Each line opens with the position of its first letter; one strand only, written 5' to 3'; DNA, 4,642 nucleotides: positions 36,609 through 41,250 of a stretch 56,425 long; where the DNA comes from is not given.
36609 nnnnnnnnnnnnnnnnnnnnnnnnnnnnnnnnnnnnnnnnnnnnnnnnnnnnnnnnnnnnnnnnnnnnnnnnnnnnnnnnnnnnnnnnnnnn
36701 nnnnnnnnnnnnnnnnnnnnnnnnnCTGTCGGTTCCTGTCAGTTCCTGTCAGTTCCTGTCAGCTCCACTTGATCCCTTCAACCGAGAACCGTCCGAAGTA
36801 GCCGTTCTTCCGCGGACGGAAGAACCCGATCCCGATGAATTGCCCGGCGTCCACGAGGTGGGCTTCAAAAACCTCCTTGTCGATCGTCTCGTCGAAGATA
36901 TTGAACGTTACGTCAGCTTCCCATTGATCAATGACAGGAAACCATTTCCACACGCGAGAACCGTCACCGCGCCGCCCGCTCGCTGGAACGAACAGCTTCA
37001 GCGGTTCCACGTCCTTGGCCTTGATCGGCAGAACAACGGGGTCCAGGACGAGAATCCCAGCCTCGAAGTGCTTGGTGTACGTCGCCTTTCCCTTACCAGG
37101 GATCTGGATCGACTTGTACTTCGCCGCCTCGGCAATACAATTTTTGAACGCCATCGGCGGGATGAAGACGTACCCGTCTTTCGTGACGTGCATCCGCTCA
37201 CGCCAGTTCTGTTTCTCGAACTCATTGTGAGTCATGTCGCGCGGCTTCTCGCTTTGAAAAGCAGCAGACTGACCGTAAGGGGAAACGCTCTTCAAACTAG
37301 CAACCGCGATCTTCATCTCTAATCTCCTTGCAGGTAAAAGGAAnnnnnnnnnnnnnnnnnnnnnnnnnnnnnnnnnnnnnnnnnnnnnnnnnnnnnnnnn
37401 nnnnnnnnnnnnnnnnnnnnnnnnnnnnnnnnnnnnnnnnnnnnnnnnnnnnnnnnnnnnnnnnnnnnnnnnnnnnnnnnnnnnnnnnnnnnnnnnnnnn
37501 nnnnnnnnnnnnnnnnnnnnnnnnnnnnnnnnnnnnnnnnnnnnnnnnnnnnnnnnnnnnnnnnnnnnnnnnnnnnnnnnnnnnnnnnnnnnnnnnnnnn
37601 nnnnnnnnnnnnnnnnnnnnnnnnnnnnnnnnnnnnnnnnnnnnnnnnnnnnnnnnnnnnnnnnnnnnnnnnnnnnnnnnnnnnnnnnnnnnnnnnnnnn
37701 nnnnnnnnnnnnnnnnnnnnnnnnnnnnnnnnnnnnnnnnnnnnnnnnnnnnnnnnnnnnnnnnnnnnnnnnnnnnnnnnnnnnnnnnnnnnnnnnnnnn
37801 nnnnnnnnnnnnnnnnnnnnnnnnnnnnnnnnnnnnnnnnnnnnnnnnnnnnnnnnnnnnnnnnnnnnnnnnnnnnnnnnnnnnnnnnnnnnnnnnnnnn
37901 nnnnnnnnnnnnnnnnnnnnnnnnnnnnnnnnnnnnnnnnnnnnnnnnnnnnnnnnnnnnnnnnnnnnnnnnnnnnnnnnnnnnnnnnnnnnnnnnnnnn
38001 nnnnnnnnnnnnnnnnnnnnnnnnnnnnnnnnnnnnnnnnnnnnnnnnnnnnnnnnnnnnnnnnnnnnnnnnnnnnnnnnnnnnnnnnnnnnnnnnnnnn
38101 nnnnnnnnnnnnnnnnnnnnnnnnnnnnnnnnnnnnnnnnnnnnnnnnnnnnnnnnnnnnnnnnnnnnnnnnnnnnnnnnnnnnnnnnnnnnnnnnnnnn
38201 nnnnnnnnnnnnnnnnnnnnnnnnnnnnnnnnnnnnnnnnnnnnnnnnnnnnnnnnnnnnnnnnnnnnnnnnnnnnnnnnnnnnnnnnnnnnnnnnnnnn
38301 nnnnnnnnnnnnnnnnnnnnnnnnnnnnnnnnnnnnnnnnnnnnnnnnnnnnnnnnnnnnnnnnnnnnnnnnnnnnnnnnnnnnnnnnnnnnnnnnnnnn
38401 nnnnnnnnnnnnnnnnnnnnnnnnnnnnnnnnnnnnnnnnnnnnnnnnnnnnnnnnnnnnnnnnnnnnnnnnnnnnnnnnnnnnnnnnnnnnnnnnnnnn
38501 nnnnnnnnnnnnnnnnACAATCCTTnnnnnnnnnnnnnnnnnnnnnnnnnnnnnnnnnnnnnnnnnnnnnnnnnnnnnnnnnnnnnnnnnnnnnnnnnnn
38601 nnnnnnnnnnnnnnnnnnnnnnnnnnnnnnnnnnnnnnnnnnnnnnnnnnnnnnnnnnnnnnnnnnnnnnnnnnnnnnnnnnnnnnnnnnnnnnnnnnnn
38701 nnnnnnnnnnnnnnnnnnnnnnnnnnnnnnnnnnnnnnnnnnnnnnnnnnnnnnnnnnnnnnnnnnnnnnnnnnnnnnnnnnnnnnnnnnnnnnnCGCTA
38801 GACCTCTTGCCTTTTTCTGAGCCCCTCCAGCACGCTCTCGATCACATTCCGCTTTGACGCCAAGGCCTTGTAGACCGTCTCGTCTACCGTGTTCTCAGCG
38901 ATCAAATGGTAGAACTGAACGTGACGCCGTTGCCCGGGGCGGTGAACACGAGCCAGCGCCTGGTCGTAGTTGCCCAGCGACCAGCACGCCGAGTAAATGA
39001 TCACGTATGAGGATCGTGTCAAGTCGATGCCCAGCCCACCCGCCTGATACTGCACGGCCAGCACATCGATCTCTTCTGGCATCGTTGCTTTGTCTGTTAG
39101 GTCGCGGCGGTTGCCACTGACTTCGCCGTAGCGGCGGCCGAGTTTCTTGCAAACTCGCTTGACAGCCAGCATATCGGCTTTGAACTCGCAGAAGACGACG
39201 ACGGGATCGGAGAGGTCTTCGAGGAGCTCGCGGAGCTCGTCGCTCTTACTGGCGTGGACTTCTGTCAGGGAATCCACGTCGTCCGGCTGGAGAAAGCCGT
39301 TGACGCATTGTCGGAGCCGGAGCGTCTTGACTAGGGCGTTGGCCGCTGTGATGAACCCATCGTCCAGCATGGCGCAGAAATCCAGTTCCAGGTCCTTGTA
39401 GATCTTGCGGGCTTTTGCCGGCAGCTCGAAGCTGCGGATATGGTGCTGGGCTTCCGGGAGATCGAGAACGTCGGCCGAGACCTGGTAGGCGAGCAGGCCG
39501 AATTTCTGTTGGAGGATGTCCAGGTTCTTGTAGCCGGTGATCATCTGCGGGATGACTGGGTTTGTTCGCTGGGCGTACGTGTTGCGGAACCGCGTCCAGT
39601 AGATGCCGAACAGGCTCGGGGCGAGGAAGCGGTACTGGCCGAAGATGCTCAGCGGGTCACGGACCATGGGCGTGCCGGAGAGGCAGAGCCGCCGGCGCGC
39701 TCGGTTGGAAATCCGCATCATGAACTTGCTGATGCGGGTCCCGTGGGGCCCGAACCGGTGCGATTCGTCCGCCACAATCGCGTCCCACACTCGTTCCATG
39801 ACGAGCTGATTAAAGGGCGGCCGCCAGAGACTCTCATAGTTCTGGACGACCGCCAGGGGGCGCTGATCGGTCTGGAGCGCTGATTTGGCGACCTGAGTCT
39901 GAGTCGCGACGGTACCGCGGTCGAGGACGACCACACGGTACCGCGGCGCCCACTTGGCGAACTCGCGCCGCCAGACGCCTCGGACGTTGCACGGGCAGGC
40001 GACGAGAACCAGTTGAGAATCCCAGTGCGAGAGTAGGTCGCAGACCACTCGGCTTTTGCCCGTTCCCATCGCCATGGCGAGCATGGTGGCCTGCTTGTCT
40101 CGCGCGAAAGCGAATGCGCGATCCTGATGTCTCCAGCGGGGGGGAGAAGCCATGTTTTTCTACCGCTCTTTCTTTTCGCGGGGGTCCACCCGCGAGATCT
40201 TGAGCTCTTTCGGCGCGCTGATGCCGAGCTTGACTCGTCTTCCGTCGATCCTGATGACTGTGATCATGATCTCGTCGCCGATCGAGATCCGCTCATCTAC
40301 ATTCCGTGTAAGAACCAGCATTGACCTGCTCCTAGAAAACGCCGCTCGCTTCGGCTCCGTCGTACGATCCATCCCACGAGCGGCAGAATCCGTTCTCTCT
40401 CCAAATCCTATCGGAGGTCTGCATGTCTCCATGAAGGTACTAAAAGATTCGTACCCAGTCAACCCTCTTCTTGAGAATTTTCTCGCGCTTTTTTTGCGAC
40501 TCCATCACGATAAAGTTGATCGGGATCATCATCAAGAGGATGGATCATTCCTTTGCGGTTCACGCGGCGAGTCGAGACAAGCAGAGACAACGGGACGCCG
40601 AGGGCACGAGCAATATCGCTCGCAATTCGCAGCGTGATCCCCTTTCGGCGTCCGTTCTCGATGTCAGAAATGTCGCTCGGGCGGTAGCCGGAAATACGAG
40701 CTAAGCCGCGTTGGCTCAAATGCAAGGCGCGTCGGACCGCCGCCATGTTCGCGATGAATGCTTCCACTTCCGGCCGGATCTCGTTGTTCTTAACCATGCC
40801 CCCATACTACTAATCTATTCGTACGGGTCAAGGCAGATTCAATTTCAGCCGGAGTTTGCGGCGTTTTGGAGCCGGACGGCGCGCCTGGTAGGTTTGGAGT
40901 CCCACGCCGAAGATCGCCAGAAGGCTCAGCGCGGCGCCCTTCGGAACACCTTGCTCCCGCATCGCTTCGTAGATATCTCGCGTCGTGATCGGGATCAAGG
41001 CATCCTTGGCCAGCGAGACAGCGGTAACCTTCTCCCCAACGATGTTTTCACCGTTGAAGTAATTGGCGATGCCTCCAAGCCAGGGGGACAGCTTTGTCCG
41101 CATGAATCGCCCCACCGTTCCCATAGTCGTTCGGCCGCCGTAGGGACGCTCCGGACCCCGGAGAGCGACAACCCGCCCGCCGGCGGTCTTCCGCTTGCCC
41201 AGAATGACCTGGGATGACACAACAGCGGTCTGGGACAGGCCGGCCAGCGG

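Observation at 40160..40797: Phage-borne CsrA homologue immediately downstream of an XRE regulator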

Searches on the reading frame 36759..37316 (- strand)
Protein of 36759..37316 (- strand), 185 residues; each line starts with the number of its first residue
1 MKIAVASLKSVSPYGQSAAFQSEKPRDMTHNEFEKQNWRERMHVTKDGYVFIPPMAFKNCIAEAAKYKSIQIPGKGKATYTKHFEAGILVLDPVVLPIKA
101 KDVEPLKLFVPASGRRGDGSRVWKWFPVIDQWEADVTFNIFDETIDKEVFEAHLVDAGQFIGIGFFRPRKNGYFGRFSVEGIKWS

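Call 6: search_protein_families(library=phrogs, proteins=[window:36759-37316:-], max_evalue=0.001)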
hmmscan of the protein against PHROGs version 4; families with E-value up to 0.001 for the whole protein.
window:36759-37316:- (185 aa): 1 family
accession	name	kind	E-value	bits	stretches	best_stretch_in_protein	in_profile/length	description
phrog_4652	-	unknown function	8.6e-12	46.2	1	25-180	43-190/194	-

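Call 26: search_protein_families(library=pfam, proteins=[window:36759-37316:-], max_evalue=0.001)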
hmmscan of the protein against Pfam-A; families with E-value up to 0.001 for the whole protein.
window:36759-37316:- (185 aa): 0 families

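Call 77: search_protein_families(library=padloc, proteins=[window:36759-37316:-], max_evalue=0.001)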
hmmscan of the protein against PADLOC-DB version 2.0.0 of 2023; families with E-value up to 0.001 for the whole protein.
window:36759-37316:- (185 aa): 0 families

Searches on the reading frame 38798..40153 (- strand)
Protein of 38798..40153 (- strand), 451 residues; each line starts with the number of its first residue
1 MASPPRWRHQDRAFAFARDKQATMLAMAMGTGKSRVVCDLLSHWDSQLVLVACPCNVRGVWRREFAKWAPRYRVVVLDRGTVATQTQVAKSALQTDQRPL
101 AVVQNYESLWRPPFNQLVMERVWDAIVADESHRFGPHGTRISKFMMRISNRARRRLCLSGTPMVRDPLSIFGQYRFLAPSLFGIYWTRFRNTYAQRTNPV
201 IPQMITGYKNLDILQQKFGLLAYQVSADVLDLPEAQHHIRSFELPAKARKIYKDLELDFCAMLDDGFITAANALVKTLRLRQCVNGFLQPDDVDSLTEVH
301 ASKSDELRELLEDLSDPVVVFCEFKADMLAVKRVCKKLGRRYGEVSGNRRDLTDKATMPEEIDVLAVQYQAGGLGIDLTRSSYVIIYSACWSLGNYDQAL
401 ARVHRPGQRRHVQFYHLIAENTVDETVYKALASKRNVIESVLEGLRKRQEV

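Call 3: search_protein_families(library=pfam, proteins=[window:38798-40153:-], max_evalue=0.01)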
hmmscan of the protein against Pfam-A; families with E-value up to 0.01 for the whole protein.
window:38798-40153:- (451 aa): 5 families
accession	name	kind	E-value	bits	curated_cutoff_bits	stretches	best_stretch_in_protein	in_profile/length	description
PF00176.29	SNF2-rel_dom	-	1.9e-22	80.2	24.9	1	23-285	20-286/290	SNF2-related domain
PF00271.37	Helicase_C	-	1.6e-11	44.9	23.5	1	303-407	2-110/110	Helicase conserved C-terminal domain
PF04851.21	ResIII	-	2e-06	28.2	22.5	1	16-162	19-162/164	Type III restriction enzyme, res subunit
PF00270.35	DEAD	-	0.0026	18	26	1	8-165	2-162/167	DEAD/DEAH box helicase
PF13401.12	AAA_22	-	0.0072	17.1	27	0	28-165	13-127/130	AAA domain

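Call 6: search_protein_families(library=phrogs, proteins=[window:38798-40153:-], max_evalue=0.001)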
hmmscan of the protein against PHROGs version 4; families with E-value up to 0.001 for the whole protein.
window:38798-40153:- (451 aa): 4 families
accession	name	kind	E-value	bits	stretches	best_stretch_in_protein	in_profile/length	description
phrog_62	-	DNA, RNA and nucleotide metabolism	1e-101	342.5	1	7-449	698-1140/1881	DNA helicase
phrog_11354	-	unknown function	1.1e-13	51.9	1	361-446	23-109/116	-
phrog_29996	-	unknown function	4.8e-11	42.4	1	362-438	1084-1160/1189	-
phrog_16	-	DNA, RNA and nucleotide metabolism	2.3e-06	27.1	1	9-423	276-604/986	DNA helicase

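Call 12: find_related_loci(query=window:38798-40153:-, collection=viral_contigs, flank=4000)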
Query window:38798-40153:- (451 aa) in viral_contigs; peptide patterns used: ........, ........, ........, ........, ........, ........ (x = any residue, [..] = any of these).
18 stretches matched a pattern; 15 encode a relative of the query (tblastn E <= 1e-3); 15 distinct loci.
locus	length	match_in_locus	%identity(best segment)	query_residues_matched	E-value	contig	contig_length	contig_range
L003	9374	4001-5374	49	1-446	3e-142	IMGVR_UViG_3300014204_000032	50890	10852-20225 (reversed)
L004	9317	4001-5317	30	12-431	2e-42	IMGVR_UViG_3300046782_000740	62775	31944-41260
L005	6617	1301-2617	30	12-431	2e-42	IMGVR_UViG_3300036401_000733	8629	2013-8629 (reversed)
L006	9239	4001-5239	30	30-431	3e-42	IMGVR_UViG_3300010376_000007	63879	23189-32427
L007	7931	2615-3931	30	12-431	2e-40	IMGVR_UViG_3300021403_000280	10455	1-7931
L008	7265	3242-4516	26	9-450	3e-36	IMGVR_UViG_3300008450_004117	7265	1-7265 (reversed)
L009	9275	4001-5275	26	9-450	8e-36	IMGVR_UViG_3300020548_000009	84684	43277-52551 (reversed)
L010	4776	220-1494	26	9-450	5e-36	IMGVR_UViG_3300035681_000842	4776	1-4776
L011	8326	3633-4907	26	9-450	9e-36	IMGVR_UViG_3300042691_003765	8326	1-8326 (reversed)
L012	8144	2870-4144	26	9-450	7e-36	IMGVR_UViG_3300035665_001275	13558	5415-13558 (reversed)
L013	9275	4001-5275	26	9-450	8e-36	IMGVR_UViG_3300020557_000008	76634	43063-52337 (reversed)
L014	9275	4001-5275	26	9-450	7e-36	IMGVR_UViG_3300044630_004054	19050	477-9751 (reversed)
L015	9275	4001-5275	26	9-450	1e-32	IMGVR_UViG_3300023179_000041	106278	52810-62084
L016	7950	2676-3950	27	9-450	3e-32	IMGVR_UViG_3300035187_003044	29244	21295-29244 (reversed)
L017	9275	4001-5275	27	9-450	3e-32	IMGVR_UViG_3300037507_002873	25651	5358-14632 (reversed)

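Call 16: search_protein_families(library=pfam, proteins=[L003:3137-3298:+, L003:3165-3389:+, L003:1154-1504:-, L003:2069-2968:+, L003:3393-3701:+], max_evalue=1)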
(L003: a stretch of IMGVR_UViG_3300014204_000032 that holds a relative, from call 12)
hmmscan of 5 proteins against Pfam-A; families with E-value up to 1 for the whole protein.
L003:3137-3298:+ (53 aa): 1 family
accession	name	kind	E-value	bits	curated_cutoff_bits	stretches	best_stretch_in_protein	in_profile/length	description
PF02599.21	CsrA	-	4.5e-05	23.8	27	1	13-41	1-29/53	Global regulator protein family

L003:3165-3389:+ (74 aa): 0 families

L003:1154-1504:- (116 aa): 5 families
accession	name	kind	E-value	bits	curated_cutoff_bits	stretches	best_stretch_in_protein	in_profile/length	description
PF01381.28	HTH_3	-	4.8e-11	43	23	1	57-108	1-52/55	Helix-turn-helix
PF13560.12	HTH_31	-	1.7e-10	41.5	27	1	57-107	6-57/64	Helix-turn-helix domain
PF15731.11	MqsA_antitoxin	-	0.016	15.7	30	1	41-104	58-121/131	Antitoxin component of bacterial toxin-antitoxin system, MqsA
PF13413.12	HTH_25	-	0.025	14.8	24.6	1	57-91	2-36/62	Helix-turn-helix domain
PF13744.12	HTH_37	-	0.05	13.9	27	1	61-91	27-57/80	Helix-turn-helix domain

L003:2069-2968:+ (299 aa): 4 families
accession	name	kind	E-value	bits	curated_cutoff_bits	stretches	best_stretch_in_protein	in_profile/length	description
PF00589.27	Phage_integrase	-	3.7e-08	33.8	27.1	1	139-281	19-168/172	Phage integrase family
PF02899.23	Phage_int_SAM_1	-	3.3e-06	27.7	22.3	1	28-70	13-57/83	Phage integrase, N-terminal SAM-like domain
PF13102.12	Phage_int_SAM_5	-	0.0017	19.1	22.3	1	30-101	18-92/98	Phage integrase SAM-like domain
PF13495.12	Phage_int_SAM_4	-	0.011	16.5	27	1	24-86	9-73/85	Phage integrase, N-terminal SAM-like domain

L003:3393-3701:+ (102 aa): 0 families

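Call 39: find_related_loci(query=A1, collection=genome_contigs, flank=5000)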
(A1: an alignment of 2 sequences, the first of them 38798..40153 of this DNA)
Query A1 (451 aa) in genome_contigs; peptide patterns used: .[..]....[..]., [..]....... (x = any residue, [..] = any of these).
15 stretches matched a pattern; 1 encode a relative of the query (tblastn E <= 1e-3); 1 distinct loci.
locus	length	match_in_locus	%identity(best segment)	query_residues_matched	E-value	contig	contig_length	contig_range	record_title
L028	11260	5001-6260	23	22-439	6e-16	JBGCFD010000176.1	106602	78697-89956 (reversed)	MAG: Saprospiraceae bacterium isolate SGMAG-30 contig177, whole genome shotgun sequence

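Call 40: find_related_loci(query=A1, collection=metagenome_contigs, flank=5000)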
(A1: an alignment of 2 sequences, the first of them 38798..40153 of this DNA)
Query A1 (451 aa) in metagenome_contigs; peptide patterns used: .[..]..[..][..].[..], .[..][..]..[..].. (x = any residue, [..] = any of these).
486 stretches matched a pattern; 109 encode a relative of the query (tblastn E <= 1e-3); the best 80 are kept; 80 distinct loci.
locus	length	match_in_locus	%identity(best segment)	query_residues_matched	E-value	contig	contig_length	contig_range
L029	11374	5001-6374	49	1-446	1e-141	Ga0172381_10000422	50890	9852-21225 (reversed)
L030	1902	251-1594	49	7-447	6e-152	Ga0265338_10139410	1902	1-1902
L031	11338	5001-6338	47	5-443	1e-123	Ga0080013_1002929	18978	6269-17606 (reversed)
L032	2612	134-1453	44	22-451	6e-117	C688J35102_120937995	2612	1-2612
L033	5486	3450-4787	43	7-449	3e-109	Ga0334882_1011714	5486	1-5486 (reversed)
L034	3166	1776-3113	43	7-449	3e-111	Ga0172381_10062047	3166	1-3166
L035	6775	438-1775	43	7-449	1e-108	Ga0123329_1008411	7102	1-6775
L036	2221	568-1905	43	7-449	5e-114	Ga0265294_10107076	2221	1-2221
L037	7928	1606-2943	43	7-449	2e-107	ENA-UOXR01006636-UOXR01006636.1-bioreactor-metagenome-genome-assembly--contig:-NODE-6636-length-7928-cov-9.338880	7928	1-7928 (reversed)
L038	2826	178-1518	42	7-450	8e-111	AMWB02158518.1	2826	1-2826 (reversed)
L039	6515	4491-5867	40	1-451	2e-106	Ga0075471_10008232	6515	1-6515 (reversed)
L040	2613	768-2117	43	7-447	2e-109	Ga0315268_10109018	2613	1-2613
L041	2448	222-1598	42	5-444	9e-109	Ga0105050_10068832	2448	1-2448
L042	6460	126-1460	43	7-442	8e-104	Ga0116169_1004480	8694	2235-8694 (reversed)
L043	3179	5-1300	43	21-449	7e-106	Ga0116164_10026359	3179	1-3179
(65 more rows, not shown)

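Call 77: search_protein_families(library=padloc, proteins=[window:38798-40153:-], max_evalue=0.001)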
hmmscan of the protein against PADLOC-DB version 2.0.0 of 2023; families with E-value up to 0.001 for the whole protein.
window:38798-40153:- (451 aa): 25 families
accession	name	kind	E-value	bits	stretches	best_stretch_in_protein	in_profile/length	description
PDLC00633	ZorD1|ZorD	-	1.6e-26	90.6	1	18-442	460-885/908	"SWI2/SNF2 helicase, Mrr-like nuclease"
PDLC02842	DpdE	-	5.6e-25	85.2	1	22-442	722-1151/1176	DpdE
PDLC02845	DpdE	-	2e-23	80.2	1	22-444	864-1275/1293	DpdE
PDLC02850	DpdE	-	6.4e-22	75.3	1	23-445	826-1245/1282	DpdE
PDLC02851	DpdE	-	6.8e-21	71.8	1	15-444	610-1037/1055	DpdE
PDLC02619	DrmD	-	3.8e-15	53.1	2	23-183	53-214/872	DrmD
PDLC02849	DpdE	-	8.5e-15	52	1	23-442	422-833/857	DpdE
PDLC02627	DrmD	-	2.9e-14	50.2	1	318-438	573-694/748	DrmD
PDLC00631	ZorD1|ZorD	-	5.6e-13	45.6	1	15-429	456-897/1071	"SWI2/SNF2 helicase, Mrr-like nuclease"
PDLC02852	DpdE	-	2.1e-12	43.8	1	316-439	728-854/905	DpdE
PDLC00659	HmaA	-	6.5e-11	38.8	1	343-444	547-648/1176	SNF2 helicase / DEAD-box helicase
PDLC02707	PbeA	-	1.9e-09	34.7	1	8-162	255-413/672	PbeA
PDLC02500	BrxHI|BrxHII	-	2.2e-09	34.5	1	319-440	484-607/933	BrxHI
PDLC00634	ZorD1|ZorD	-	1.1e-08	31.3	1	232-419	739-938/1208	"SWI2/SNF2 helicase, Mrr-like nuclease"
PDLC02504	BrxHI|BrxHII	-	1.2e-08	31.5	1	370-442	544-617/971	BrxHII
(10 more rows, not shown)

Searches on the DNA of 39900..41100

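Call 58: search_rna_families(source=window, start=39900, end=41100, threshold=evalue, max_evalue=1)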
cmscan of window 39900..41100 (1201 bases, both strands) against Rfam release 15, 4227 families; matches with E-value up to 1: 0.
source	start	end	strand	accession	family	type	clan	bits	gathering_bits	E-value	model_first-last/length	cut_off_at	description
